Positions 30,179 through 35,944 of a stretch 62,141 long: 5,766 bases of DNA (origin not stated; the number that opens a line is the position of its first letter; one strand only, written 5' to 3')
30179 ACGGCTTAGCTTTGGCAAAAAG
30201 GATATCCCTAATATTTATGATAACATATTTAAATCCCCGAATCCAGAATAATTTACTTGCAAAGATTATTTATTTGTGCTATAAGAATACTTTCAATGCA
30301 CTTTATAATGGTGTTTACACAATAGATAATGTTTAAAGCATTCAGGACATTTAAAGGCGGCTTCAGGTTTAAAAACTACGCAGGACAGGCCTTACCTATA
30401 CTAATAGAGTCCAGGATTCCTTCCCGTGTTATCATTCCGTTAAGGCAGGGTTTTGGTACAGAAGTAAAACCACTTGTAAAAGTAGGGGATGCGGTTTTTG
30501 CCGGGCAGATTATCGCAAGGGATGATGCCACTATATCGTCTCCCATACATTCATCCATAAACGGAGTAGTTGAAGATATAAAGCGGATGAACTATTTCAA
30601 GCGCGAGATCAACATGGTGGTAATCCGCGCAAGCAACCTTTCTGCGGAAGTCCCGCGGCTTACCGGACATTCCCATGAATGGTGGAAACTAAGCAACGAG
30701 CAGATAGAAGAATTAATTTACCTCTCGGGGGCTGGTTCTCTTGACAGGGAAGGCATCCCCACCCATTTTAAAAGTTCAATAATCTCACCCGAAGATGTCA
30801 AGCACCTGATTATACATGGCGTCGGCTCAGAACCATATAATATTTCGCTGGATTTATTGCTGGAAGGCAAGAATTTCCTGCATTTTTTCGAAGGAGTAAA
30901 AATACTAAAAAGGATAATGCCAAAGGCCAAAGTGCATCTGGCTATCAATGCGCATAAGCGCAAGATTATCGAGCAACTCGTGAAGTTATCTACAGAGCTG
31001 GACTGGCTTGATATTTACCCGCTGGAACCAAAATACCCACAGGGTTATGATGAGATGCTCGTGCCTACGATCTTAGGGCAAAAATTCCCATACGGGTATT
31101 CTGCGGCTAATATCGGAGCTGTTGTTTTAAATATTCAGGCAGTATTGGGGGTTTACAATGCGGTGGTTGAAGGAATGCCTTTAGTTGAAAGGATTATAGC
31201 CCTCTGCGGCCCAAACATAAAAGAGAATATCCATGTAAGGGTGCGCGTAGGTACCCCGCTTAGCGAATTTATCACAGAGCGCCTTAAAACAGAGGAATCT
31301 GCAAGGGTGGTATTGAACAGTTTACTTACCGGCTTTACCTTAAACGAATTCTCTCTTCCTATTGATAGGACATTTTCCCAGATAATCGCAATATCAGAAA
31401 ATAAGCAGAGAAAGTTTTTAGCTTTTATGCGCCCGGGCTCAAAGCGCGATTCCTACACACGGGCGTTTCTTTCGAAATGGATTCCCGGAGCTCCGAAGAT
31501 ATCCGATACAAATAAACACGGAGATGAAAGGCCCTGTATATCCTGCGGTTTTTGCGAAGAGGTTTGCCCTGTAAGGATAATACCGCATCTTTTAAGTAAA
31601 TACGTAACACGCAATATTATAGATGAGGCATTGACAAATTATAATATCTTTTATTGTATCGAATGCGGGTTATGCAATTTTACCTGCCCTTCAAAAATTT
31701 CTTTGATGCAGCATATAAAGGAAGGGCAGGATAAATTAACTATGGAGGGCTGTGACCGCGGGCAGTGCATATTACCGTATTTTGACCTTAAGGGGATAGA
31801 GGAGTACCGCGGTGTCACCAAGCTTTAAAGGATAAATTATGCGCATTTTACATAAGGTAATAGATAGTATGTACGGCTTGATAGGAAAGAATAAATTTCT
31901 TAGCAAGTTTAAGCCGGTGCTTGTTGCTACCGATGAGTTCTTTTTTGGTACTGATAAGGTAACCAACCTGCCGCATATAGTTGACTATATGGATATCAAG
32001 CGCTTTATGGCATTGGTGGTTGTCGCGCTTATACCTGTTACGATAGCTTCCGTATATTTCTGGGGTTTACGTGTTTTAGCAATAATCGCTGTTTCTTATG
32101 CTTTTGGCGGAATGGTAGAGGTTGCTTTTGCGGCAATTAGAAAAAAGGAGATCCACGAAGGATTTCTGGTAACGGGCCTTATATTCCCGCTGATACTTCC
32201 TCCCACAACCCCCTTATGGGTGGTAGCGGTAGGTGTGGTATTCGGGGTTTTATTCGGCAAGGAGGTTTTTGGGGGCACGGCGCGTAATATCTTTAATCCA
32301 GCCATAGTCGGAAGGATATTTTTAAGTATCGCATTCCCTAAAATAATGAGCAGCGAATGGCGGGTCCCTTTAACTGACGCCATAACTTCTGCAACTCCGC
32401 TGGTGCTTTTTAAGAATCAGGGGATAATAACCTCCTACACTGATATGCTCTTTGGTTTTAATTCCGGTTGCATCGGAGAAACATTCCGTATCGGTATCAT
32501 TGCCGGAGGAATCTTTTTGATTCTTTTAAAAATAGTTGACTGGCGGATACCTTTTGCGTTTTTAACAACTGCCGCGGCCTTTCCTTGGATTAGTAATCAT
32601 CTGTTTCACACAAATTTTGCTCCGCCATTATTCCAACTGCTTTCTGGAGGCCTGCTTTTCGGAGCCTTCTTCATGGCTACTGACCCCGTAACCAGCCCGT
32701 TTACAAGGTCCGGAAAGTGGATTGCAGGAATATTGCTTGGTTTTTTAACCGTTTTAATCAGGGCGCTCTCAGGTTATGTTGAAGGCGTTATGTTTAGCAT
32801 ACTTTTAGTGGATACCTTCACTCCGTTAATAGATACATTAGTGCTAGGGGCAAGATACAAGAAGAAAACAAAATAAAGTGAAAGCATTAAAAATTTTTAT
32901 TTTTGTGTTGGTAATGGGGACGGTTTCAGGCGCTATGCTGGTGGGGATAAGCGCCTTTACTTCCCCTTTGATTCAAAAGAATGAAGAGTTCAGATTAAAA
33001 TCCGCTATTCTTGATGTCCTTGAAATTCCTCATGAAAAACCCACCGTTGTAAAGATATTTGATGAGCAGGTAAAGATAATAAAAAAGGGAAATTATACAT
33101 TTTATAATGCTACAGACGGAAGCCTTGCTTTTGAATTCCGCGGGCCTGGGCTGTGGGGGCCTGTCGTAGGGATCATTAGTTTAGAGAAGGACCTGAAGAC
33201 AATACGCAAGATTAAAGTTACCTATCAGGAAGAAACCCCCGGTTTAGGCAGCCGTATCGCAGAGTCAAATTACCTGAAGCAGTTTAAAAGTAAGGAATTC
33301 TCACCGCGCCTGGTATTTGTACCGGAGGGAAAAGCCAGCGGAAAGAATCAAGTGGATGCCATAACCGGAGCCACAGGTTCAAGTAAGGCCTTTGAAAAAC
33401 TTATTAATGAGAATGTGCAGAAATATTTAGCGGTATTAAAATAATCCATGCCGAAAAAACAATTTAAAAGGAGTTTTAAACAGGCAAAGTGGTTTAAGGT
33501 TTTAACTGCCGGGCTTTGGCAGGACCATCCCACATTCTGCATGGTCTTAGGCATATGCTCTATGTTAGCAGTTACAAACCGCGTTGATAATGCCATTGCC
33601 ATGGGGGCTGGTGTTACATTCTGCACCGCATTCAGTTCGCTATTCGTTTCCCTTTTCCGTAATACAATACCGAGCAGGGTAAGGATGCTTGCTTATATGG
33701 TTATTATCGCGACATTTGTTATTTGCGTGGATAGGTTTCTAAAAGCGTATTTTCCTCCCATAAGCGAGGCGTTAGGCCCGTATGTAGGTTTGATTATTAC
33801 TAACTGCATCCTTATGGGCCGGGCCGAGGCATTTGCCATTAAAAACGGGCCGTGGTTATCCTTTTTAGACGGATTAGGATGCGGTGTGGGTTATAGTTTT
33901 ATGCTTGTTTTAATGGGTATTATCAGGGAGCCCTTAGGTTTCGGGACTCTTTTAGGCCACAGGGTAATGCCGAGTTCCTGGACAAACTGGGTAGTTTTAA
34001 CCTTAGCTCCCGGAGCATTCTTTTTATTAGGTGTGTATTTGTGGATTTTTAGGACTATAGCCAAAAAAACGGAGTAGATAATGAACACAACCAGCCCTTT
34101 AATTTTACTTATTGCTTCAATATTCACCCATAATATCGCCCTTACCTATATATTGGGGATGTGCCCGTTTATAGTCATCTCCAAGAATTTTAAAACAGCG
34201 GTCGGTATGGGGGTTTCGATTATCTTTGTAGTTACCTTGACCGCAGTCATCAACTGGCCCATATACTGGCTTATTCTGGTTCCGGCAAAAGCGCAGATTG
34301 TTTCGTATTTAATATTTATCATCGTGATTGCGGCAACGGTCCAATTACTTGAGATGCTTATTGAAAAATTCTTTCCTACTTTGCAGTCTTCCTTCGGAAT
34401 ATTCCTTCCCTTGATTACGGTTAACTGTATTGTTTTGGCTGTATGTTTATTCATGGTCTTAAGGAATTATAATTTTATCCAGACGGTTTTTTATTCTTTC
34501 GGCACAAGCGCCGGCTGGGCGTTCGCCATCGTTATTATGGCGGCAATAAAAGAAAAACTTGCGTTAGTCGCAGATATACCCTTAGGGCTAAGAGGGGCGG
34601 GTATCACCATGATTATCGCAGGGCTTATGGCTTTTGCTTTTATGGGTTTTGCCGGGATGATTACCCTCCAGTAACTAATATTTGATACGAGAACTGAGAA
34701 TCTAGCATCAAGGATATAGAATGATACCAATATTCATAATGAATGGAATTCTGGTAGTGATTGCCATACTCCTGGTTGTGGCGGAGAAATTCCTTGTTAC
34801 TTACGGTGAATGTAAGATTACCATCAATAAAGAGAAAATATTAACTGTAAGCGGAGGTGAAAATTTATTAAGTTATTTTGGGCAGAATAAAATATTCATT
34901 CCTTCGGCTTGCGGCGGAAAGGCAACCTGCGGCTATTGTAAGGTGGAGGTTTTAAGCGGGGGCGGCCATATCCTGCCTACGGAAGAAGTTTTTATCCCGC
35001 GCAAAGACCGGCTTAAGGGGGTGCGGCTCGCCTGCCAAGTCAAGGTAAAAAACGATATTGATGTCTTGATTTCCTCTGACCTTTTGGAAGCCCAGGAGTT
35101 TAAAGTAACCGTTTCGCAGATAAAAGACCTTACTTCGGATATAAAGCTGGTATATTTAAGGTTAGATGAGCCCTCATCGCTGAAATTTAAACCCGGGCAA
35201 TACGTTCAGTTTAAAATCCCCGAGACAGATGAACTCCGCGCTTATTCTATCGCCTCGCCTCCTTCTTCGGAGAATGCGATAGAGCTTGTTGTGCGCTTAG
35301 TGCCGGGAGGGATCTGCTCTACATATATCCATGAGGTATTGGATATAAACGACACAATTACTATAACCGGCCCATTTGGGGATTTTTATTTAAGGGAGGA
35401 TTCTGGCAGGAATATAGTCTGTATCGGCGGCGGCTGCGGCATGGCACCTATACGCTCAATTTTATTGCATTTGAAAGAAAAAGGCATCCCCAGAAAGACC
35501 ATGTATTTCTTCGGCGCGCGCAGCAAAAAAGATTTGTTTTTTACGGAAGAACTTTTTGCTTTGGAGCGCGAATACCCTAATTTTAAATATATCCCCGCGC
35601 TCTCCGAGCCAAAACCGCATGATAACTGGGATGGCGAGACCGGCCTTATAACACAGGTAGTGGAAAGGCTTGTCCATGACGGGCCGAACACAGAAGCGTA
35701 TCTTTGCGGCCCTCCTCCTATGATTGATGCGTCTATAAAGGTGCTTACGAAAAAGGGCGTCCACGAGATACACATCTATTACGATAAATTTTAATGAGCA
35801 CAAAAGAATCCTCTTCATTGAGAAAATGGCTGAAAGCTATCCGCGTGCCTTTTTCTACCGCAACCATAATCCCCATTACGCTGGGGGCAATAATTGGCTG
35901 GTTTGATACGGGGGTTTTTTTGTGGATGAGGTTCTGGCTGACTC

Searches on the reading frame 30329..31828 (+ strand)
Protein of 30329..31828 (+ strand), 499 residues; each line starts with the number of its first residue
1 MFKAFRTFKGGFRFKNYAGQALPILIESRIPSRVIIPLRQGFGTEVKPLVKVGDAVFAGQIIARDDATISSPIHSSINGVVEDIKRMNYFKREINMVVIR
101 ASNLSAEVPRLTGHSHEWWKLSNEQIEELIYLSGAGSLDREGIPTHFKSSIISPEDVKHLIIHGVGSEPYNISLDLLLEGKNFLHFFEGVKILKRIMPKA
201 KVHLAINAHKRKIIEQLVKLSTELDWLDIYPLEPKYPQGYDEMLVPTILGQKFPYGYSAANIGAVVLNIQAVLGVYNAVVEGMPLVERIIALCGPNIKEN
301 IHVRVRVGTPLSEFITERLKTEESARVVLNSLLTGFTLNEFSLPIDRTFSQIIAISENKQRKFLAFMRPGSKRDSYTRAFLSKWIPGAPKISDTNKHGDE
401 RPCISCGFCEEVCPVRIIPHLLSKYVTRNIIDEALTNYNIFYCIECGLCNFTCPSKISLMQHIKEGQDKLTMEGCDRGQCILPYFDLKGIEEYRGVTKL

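Call 8: search_protein_families(library=pfam, proteins=[window:30329-31828:+], max_evalue=0.00001)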
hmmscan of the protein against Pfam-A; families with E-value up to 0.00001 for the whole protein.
window:30329-31828:+ (499 aa): 7 families
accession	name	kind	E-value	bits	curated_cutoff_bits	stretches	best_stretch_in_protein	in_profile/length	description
PF13375.12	RnfC_N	-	8e-18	64.8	25.6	1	7-100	2-97/101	RnfC Barrel sandwich hybrid domain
PF01512.22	Complex1_51K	-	1.5e-15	57.9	31.2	1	141-276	12-149/150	Nuo51 FMN-binding domain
PF13534.11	Fer4_17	-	8.2e-08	33.1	22.2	1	403-457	2-60/61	4Fe-4S dicluster domain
PF13183.11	Fer4_8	-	9.9e-08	32.9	27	1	402-457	4-68/68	4Fe-4S dicluster domain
PF12838.12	Fer4_7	-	1.4e-06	29.1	27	1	403-457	2-52/52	4Fe-4S dicluster domain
PF11973.14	NQRA_SLBB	-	3.7e-06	27.8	27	1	289-336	1-47/51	NQRA C-terminal domain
PF00037.32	Fer4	-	7.5e-06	26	21.1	0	402-418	7-23/24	4Fe-4S binding domain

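Call 26: search_protein_families(library=ncbifam, proteins=[window:30329-31828:+], max_evalue=0.00001)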
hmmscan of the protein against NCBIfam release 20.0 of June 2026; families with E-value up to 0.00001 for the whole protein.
window:30329-31828:+ (499 aa): 15 families
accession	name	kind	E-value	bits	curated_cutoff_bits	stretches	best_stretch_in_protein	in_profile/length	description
TIGR01945.1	rnfC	subfamily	1.3e-82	277.7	245.95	2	7-359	3-356/435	RnfABCDGE type electron transport complex subunit C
NF003454.1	PRK05035.1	equivalog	3.2e-71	240.5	345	2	7-359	5-359/556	electron transport complex subunit RsxC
NF003761.0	PRK05352.1-4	equivalog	6.7e-49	166.8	450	1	18-473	16-447/449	Na(+)-translocating NADH-quinone reductase subunit A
NF041837.1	rnfC_Methano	equivalog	4.8e-41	141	650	3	402-472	359-428/438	Rnf electron transport complex subunit RnfC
TIGR01936.1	nqrA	equivalog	6.7e-39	134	321.05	1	32-473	27-445/446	NADH:ubiquinone reductase (Na(+)-transporting) subunit A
NF003759.0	PRK05352.1-2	equivalog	4.8e-32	111.2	505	1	49-473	44-446/447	Na(+)-translocating NADH-quinone reductase subunit A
TIGR04481.1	PR_assoc_PrdC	equivalog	1.5e-24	86.6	490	1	36-318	3-268/425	proline reductase-associated electron transfer protein PrdC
NF003762.0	PRK05352.1-5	equivalog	6.6e-22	77.7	819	1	266-474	236-444/444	Na(+)-translocating NADH-quinone reductase subunit A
NF003758.0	PRK05352.1-1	equivalog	2.2e-15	56.3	850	1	266-467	246-453/468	Na(+)-translocating NADH-quinone reductase subunit A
NF042909.1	FMH_DH_FwdF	exception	3.7e-08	32.8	375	1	400-456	14-70/336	tungsten-dependent formylmethanofuran dehydrogenase subunit FwdF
NF004536.0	PRK05888.1-1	equivalog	8.1e-07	28.5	212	1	395-461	53-118/180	NADH-quinone oxidoreductase subunit NuoI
NF058577.1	FdxA_fam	equivalog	2.3e-06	27.7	65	0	402-455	8-50/52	4Fe-4S ferredoxin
TIGR01971.1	NuoI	subfamily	3e-06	26.8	113.05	1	399-457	40-97/121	NADH-quinone oxidoreductase, chain I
NF004539.0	PRK05888.1-5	equivalog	3.2e-06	26.9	225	1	396-455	57-114/162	NADH-quinone oxidoreductase subunit NuoI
NF004538.0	PRK05888.1-4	equivalog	7.4e-06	25.7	135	0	397-465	58-124/162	NADH-quinone oxidoreductase subunit NuoI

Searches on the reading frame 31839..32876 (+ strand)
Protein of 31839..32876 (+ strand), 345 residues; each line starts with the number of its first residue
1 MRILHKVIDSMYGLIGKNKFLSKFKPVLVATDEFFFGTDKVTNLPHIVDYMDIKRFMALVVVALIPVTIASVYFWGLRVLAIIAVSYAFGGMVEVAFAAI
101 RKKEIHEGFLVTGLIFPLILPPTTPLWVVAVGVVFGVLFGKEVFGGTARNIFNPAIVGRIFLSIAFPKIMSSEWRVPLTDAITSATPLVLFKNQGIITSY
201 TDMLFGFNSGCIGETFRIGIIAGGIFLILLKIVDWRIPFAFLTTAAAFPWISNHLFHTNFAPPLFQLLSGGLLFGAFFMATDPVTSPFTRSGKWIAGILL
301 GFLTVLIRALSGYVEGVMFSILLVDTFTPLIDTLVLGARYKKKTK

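Call 8: search_protein_families(library=pfam, proteins=[window:31839-32876:+], max_evalue=0.00001)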
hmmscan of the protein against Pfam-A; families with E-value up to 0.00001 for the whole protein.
window:31839-32876:+ (345 aa): 1 family
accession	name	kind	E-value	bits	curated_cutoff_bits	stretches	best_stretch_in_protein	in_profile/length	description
PF03116.20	NQR2_RnfD_RnfE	-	6.6e-101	338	27.7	1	41-338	2-293/296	NQR2, RnfD, RnfE family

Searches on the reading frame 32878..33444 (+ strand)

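Call 8: search_protein_families(library=pfam, proteins=[window:32878-33444:+], max_evalue=0.00001)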
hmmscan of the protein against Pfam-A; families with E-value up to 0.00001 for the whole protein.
window:32878-33444:+ (188 aa): 1 family
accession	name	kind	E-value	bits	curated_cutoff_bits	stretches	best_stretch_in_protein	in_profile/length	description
PF04205.19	FMN_bind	-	1.6e-15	58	22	1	91-178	1-74/77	FMN-binding domain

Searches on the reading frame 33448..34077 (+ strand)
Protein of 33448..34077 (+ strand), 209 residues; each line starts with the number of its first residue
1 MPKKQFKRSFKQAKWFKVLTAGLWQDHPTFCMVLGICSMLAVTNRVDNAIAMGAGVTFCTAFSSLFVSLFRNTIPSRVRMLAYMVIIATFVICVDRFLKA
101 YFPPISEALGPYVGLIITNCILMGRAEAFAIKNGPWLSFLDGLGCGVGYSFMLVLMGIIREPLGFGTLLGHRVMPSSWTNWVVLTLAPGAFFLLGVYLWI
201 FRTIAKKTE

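Call 8: search_protein_families(library=pfam, proteins=[window:33448-34077:+], max_evalue=0.00001)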
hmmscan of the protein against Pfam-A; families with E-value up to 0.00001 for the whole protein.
window:33448-34077:+ (209 aa): 1 family
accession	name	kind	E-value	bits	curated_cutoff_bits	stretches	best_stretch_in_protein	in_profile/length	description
PF02508.19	Rnf-Nqr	-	5.8e-59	199.5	23.8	1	16-196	2-172/174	Rnf-Nqr subunit, membrane protein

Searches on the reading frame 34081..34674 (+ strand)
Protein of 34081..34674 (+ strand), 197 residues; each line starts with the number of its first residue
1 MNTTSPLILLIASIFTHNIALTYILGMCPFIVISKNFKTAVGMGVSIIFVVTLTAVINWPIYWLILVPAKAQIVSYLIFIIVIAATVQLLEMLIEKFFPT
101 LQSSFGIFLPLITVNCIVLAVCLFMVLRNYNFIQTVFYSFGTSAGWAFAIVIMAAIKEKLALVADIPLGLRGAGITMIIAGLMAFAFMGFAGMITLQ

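Call 8: search_protein_families(library=pfam, proteins=[window:34081-34674:+], max_evalue=0.00001)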
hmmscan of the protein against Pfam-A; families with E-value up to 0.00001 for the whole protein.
window:34081-34674:+ (197 aa): 1 family
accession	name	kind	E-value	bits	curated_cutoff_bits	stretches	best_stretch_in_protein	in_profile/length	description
PF02508.19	Rnf-Nqr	-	3.4e-50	170.9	23.8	1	9-194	4-174/174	Rnf-Nqr subunit, membrane protein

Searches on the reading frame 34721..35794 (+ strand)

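Call 8: search_protein_families(library=pfam, proteins=[window:34721-35794:+], max_evalue=0.00001)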
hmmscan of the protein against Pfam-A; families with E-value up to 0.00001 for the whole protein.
window:34721-35794:+ (357 aa): 3 families
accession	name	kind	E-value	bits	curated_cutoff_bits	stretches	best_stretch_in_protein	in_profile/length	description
PF00175.26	NAD_binding_1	-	2.4e-20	73.6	22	1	235-337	2-106/109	Oxidoreductase NAD-binding domain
PF00970.30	FAD_binding_6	-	1.7e-18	67.2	21.1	1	129-223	2-99/99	Oxidoreductase FAD-binding domain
PF00111.32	Fer2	-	2.1e-10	40.8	21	1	34-110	2-77/77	2Fe-2S iron-sulfur cluster binding domain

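Call 26: search_protein_families(library=ncbifam, proteins=[window:34721-35794:+], max_evalue=0.00001)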
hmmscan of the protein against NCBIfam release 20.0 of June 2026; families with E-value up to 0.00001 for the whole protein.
window:34721-35794:+ (357 aa): 29 families (the best 25 are shown)
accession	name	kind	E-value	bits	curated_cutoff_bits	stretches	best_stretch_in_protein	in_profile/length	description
TIGR01941.1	nqrF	equivalog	1.1e-89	301.2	295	2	170-357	204-403/405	NADH:ubiquinone reductase (Na(+)-transporting) subunit F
NF040810.1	BenC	equivalog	7.8e-57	192.9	430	1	40-357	14-330/333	benzoate 1,2-dioxygenase electron transfer component BenC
NF045803.1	MethMoxFADbindMmoC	equivalog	6.9e-56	189.5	500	1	40-357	14-340/343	aromatic/alkene monooxygenase hydroxylase FAD-binding subunit MmoC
NF008822.0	PRK11872.1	equivalog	7.8e-52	176.4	402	1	40-357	16-335/341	anthranilate 1,2-dioxygenase electron transfer component AntC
NF005963.0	PRK08051.1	equivalog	4e-38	131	230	1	126-357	3-230/233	NAD(P)H-flavin reductase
NF009805.0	PRK13289.1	equivalog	1.2e-32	113.3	432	1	144-357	172-392/399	NO-inducible flavohemoprotein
NF058606.1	GlBtMonoRdsGbcB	equivalog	2.2e-32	112.4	500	1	129-353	16-242/362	glycine betaine monooxygenase reductase subunit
NF052252.1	flav_redu_LuxG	exception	1.9e-31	109.1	340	1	128-357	2-229/232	flavin mononucleotide reductase LuxG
NF007964.0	PRK10684.1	equivalog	7.9e-30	103.9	383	1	127-357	10-237/333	NADH oxidoreductase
NF006220.0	PRK08345.1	subfamily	2.3e-29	102.6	395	1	127-353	11-247/294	cytochrome-c3 hydrogenase subunit gamma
TIGR02160.1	PA_CoA_Oxy5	hypoth_equivalog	6.6e-25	87.7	420.8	1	129-357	4-241/352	1,2-phenylacetyl-CoA epoxidase subunit PaaE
NF040835.1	sulfhyd_HydG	equivalog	3.2e-23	82.4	650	1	128-353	19-244/292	NADPH-dependent hydrogenase/sulfhydrogenase 1 subunit gamma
NF040830.1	sulfhyd_ShyC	equivalog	7.7e-23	81.1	600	1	126-281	6-160/288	NAD(P)-dependent hydrogenase/sulfhydrogenase 2 subunit gamma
NF004317.0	PRK05713.1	equivalog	3.9e-17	62.5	338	1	38-291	8-254/312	iron-sulfur-binding ferredoxin reductase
TIGR02911.1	sulfite_red_B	equivalog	1.1e-16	60.7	288.6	1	132-354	8-221/261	anaerobic sulfite reductase subunit AsrB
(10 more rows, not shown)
